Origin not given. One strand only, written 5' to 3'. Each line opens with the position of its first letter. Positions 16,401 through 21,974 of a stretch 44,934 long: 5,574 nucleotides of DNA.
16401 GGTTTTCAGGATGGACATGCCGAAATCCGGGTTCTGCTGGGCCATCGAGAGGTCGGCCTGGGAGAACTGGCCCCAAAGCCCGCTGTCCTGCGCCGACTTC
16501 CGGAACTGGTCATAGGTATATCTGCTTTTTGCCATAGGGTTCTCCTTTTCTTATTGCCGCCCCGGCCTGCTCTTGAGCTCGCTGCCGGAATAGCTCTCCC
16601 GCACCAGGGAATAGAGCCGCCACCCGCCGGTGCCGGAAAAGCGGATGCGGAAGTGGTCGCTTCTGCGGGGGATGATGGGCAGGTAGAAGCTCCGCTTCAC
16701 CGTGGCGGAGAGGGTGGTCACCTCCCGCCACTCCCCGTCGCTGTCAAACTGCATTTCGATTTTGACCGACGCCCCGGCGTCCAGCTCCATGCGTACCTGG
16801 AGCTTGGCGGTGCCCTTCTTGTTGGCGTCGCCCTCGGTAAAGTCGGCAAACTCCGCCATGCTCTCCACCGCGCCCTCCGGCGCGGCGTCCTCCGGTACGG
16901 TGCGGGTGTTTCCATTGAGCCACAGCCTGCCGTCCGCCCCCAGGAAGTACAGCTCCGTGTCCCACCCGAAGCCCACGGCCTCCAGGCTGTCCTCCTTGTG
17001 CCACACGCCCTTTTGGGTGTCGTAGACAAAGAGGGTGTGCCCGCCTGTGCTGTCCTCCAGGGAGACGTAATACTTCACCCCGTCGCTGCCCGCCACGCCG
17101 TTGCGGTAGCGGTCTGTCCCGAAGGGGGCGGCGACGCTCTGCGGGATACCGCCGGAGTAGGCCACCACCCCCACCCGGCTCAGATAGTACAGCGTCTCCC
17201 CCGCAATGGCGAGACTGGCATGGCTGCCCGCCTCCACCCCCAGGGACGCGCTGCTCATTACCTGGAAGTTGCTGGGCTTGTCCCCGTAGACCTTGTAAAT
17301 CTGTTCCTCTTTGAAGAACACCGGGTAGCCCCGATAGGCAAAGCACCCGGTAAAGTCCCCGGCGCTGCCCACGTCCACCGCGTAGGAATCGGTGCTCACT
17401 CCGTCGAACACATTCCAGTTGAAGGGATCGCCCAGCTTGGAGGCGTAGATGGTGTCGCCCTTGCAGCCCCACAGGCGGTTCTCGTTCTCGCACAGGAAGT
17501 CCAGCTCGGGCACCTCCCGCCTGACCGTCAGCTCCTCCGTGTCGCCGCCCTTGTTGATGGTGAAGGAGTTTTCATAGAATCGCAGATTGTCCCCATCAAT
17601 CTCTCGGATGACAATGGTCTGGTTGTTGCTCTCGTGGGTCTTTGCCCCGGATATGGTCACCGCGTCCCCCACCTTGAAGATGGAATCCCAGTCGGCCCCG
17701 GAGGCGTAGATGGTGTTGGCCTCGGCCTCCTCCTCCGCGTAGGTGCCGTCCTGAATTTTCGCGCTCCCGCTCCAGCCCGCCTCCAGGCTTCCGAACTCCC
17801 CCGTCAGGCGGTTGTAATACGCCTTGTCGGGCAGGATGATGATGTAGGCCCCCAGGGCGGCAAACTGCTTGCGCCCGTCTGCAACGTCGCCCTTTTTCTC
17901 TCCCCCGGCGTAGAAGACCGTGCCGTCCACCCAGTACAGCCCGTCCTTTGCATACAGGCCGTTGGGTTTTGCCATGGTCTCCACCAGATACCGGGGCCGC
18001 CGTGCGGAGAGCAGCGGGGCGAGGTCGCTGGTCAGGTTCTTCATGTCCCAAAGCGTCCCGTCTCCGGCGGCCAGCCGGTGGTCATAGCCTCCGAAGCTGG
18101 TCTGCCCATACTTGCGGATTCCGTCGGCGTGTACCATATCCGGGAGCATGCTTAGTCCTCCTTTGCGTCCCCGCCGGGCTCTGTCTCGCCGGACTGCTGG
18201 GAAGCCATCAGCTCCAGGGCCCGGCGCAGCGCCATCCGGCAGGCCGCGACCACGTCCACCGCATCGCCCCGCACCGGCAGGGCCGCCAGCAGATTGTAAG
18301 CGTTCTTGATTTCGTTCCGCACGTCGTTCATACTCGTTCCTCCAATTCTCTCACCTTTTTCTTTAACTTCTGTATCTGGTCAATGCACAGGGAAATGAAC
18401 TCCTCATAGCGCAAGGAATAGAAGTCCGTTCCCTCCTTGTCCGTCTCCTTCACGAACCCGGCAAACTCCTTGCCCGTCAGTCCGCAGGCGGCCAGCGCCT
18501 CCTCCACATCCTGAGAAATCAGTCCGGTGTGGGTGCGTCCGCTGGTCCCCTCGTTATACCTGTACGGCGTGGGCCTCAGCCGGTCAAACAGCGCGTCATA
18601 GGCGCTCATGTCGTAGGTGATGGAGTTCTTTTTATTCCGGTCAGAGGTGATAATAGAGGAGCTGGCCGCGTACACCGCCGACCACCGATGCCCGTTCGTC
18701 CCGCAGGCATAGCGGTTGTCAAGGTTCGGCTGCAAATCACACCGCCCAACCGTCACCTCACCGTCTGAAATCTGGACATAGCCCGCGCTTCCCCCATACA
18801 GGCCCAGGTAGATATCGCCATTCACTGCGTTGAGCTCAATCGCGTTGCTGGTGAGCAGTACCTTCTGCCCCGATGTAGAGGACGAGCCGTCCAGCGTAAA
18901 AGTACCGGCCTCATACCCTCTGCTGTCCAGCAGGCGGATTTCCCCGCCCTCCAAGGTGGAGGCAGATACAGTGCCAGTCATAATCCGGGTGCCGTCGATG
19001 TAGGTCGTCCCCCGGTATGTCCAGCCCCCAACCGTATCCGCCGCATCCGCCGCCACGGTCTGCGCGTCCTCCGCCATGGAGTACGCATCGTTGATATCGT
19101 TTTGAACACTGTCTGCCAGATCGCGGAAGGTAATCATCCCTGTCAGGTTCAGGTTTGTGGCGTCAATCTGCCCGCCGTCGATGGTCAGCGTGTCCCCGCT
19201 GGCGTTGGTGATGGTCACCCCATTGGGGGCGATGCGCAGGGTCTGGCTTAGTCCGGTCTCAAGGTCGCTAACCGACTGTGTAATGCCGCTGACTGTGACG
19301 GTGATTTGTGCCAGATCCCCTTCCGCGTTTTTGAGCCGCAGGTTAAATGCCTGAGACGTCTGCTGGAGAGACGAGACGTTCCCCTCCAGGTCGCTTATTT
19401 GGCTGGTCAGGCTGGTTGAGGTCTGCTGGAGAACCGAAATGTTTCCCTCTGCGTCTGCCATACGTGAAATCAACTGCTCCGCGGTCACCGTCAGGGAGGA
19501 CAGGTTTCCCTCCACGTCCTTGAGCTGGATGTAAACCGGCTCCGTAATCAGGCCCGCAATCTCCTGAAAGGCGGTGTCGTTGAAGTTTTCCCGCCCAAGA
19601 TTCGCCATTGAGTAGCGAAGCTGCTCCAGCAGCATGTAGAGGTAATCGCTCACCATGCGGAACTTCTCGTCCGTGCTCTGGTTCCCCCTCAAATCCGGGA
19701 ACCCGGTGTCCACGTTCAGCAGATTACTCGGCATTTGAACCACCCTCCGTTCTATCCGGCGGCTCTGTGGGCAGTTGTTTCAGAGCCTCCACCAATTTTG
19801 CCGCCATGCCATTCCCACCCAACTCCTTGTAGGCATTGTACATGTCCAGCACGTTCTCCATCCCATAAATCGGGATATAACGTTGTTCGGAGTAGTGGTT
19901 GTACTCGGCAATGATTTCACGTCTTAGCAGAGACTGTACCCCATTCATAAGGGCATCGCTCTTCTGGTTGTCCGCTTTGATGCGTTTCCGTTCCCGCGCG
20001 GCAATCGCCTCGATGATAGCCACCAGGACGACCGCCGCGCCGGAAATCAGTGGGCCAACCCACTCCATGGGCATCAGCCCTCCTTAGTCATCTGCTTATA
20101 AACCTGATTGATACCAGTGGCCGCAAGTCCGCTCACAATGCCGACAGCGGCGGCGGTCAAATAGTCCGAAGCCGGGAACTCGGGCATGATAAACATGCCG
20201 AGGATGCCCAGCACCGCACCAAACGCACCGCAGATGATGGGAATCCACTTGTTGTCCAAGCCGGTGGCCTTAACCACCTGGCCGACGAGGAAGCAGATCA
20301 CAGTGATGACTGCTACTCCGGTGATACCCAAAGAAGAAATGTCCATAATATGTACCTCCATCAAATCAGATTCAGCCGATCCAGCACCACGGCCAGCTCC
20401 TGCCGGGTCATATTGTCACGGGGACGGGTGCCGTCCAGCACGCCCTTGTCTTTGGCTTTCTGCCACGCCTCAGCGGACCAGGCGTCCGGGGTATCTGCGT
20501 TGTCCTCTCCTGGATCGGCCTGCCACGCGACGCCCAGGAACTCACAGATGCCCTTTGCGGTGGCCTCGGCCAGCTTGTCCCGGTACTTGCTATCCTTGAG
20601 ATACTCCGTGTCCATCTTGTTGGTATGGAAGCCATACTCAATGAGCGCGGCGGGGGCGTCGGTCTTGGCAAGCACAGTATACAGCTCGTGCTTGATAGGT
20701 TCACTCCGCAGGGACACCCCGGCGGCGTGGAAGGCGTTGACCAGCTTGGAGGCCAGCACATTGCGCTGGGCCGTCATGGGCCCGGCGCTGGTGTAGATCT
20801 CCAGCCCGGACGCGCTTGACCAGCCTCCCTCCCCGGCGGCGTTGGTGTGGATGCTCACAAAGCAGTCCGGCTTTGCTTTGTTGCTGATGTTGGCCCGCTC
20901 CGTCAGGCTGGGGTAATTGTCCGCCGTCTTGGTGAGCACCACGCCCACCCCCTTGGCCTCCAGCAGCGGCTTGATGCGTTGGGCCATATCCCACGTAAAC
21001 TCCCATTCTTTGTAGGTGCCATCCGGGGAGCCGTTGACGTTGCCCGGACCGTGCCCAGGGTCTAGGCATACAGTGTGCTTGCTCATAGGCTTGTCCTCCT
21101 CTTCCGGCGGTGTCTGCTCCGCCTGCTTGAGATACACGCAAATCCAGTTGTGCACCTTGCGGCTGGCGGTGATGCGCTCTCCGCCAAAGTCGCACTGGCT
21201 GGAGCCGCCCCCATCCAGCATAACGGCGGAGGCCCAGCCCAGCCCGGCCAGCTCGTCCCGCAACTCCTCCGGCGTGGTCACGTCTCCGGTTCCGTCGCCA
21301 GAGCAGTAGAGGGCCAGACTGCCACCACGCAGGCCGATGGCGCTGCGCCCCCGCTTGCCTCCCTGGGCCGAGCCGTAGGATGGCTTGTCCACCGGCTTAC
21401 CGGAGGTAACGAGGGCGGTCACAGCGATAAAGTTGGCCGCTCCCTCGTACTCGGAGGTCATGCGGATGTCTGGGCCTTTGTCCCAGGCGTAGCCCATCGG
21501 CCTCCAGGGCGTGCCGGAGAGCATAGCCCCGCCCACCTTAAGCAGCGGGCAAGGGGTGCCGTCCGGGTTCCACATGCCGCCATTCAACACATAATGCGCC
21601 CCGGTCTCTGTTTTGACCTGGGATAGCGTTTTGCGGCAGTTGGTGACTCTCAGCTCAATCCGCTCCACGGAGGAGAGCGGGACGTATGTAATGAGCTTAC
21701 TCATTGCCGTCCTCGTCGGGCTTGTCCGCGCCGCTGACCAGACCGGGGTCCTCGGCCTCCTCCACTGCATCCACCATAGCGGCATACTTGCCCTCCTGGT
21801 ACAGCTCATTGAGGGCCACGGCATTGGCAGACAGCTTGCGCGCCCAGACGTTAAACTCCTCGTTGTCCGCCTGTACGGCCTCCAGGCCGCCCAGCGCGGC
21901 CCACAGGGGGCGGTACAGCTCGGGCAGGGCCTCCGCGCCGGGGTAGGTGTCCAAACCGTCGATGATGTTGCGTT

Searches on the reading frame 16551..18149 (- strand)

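Call 47: search_protein_families(library=phrogs, proteins=[window:16551-18149:-], max_evalue=0.00001)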
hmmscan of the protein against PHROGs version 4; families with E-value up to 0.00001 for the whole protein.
window:16551-18149:- (532 aa): 1 family
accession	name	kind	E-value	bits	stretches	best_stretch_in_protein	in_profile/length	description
phrog_511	-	head and packaging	1.7e-71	242.7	1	68-526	403-862/862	internal virion protein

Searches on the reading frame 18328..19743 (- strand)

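Call 47: search_protein_families(library=phrogs, proteins=[window:18328-19743:-], max_evalue=0.00001)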
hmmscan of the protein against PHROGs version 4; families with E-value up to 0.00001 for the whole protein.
window:18328-19743:- (471 aa): 14 families
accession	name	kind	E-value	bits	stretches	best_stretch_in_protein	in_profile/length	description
phrog_7121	-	tail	6.4e-28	98.3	1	191-469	629-925/927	tail fiber protein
phrog_1171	-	tail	1.5e-15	57.7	1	242-428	715-872/954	tail spike protein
phrog_17635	-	tail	6.6e-13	48.8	1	335-434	571-675/721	tail fiber protein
phrog_1980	-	tail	8.1e-13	49.5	1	94-470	106-429/449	tail fiber protein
phrog_28871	-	unknown function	1.3e-12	47.4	1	242-399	633-787/946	-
phrog_15695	-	tail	1.3e-10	40.7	1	336-469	1094-1239/1284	tail fiber protein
phrog_5668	-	tail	1.5e-10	40.6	1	83-471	1257-1558/1567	tail fiber protein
phrog_1899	-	unknown function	2.6e-10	40.2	1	103-166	291-354/933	-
phrog_16040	-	head and packaging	8.2e-10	38.3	1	73-187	265-379/1254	virion structural protein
phrog_4636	-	tail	1.5e-09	37.9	1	400-470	680-747/763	tail spike protein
phrog_31154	-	unknown function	5.8e-09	36.8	1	354-452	147-245/248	-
phrog_14895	-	tail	5e-08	32.9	1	265-428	415-572/632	tail spike protein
phrog_5481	-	tail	3.4e-07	30.1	1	219-469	755-1018/1043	tail fiber protein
phrog_23437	-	tail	7.2e-06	26.6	0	331-431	116-223/275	tail protein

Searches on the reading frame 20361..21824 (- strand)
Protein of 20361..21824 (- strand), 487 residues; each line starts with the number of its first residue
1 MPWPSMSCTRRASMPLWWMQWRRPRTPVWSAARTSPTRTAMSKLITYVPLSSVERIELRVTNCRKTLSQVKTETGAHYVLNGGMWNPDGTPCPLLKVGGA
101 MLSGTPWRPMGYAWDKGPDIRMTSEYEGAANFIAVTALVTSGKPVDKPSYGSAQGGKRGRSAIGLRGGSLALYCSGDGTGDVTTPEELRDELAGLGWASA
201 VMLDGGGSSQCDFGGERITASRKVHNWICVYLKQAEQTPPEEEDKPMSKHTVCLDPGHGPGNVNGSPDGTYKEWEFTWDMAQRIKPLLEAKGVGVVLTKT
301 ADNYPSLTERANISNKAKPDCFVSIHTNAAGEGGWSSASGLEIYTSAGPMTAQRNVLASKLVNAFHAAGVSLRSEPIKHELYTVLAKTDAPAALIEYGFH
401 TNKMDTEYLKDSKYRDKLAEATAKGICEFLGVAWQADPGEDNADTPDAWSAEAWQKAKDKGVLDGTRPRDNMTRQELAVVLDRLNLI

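Call 47: search_protein_families(library=phrogs, proteins=[window:20361-21824:-], max_evalue=0.00001)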
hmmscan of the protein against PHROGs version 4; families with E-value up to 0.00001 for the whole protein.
window:20361-21824:- (487 aa): 5 families
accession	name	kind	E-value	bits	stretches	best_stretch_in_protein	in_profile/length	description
phrog_18955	-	unknown function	1.9e-118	397.2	1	43-257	2-216/483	-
phrog_435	-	lysis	1.6e-47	163.7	1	134-445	17-300/556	endolysin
phrog_2742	-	lysis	2.5e-22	80.7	1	251-440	3-191/318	endolysin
phrog_12727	-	lysis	3.1e-07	31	1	247-428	162-340/393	endolysin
phrog_489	-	lysis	7.8e-07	29.3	1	311-426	240-348/459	endolysin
